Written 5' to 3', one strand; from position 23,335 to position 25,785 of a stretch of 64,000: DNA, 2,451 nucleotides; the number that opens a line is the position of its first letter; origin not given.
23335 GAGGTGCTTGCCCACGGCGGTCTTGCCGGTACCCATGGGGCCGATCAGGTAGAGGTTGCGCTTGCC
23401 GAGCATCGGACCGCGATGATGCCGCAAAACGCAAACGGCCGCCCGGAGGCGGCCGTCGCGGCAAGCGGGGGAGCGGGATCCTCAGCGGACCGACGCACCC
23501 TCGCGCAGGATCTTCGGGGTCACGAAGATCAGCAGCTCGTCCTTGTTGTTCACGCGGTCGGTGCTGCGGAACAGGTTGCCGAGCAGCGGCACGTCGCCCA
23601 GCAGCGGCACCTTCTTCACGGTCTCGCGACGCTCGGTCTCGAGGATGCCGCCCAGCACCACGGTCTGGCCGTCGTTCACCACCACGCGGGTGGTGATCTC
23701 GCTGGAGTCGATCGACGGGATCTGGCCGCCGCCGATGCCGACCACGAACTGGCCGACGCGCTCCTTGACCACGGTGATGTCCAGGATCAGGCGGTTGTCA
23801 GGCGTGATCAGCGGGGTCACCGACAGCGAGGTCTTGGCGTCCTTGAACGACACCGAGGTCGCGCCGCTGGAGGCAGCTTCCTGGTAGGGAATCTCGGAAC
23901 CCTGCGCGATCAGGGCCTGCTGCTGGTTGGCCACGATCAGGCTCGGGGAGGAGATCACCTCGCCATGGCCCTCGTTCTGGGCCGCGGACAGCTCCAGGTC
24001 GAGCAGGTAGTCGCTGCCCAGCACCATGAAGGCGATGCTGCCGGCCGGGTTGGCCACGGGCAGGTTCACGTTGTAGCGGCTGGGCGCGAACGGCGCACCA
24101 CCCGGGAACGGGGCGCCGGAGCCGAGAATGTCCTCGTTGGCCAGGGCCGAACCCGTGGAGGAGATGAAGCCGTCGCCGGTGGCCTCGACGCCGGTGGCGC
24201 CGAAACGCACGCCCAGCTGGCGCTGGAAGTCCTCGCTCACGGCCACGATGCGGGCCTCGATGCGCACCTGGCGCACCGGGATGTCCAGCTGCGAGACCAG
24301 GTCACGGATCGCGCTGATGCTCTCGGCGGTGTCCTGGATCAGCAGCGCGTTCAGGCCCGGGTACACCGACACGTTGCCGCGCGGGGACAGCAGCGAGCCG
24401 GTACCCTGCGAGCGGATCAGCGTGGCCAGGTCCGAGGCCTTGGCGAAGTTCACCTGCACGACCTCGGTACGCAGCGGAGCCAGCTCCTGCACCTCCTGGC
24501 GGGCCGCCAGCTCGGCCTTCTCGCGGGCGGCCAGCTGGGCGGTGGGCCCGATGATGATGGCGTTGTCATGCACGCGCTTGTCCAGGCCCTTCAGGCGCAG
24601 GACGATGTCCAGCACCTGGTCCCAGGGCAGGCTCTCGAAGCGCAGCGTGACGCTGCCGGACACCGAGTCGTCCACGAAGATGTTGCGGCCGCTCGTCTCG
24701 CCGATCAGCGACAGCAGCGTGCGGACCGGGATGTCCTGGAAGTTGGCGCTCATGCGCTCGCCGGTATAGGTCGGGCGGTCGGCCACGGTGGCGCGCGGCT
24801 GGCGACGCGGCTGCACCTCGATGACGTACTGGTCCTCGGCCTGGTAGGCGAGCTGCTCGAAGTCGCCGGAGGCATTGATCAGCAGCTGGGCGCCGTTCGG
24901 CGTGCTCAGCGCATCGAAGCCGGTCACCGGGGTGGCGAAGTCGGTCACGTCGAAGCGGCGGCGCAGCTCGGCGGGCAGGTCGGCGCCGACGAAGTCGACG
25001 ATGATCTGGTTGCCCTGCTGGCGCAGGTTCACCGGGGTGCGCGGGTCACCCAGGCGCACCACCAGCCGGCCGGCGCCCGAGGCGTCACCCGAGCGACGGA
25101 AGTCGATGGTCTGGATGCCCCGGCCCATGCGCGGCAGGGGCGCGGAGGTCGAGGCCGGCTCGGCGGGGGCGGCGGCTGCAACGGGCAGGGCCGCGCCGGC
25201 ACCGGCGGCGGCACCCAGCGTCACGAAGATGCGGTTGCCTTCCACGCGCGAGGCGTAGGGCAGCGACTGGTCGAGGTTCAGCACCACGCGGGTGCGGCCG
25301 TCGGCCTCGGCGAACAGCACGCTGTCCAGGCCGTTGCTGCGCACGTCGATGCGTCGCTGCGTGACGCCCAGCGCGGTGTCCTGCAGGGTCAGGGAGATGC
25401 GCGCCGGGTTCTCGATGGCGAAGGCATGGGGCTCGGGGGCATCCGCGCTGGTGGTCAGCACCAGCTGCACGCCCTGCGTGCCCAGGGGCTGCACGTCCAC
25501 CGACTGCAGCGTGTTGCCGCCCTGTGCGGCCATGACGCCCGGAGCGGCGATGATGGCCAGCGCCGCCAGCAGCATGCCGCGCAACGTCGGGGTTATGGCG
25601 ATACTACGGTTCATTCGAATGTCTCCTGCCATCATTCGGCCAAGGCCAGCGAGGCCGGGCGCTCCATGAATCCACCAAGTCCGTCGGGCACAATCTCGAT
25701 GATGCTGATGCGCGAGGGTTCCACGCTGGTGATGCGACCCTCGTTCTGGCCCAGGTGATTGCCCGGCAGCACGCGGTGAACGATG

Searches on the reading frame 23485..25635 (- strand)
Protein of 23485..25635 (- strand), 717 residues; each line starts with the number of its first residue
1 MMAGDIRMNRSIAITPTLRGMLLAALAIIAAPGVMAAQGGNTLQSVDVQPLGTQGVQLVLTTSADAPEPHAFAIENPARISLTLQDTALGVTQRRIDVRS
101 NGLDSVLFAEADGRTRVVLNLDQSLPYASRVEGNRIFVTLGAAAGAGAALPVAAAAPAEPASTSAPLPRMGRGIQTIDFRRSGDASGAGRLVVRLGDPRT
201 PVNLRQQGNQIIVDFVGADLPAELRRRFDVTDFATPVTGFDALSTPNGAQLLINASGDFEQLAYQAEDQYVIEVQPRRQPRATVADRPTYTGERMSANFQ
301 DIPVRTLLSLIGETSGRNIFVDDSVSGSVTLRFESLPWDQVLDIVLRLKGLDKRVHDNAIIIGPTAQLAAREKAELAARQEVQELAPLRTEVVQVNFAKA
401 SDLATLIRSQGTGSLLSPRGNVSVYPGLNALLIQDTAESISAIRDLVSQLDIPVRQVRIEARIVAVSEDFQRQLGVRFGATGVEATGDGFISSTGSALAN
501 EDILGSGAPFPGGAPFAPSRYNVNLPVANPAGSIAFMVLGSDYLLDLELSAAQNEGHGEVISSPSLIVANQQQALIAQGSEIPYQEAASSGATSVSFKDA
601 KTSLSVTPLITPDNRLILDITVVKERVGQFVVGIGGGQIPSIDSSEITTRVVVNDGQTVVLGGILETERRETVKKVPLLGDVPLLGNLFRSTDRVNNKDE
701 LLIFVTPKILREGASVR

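Call 21: search_protein_families(library=pfam, proteins=[window:23485-25635:-], max_evalue=0.001)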
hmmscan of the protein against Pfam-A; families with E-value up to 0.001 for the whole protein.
window:23485-25635:- (717 aa): 5 families
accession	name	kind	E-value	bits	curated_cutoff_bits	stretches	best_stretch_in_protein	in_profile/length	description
PF00263.26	Secretin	-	5.1e-48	163.3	27.5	1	551-711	1-169/169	Bacterial type II and III secretion system protein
PF11741.13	AMIN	-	2.3e-29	101.9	20.5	2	177-276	2-96/101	AMIN domain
PF03958.22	Secretin_N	-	3e-16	59.8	28.2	1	390-456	1-69/69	Bacterial type II/III secretion system short domain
PF07660.19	STN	-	9.1e-09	35.4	28.4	1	318-364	2-51/52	Secretin and TonB N terminus short domain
PF21305.2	type_II_gspD_N0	-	4.6e-05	23.6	27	1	298-344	2-49/71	GspD-like, N0 domain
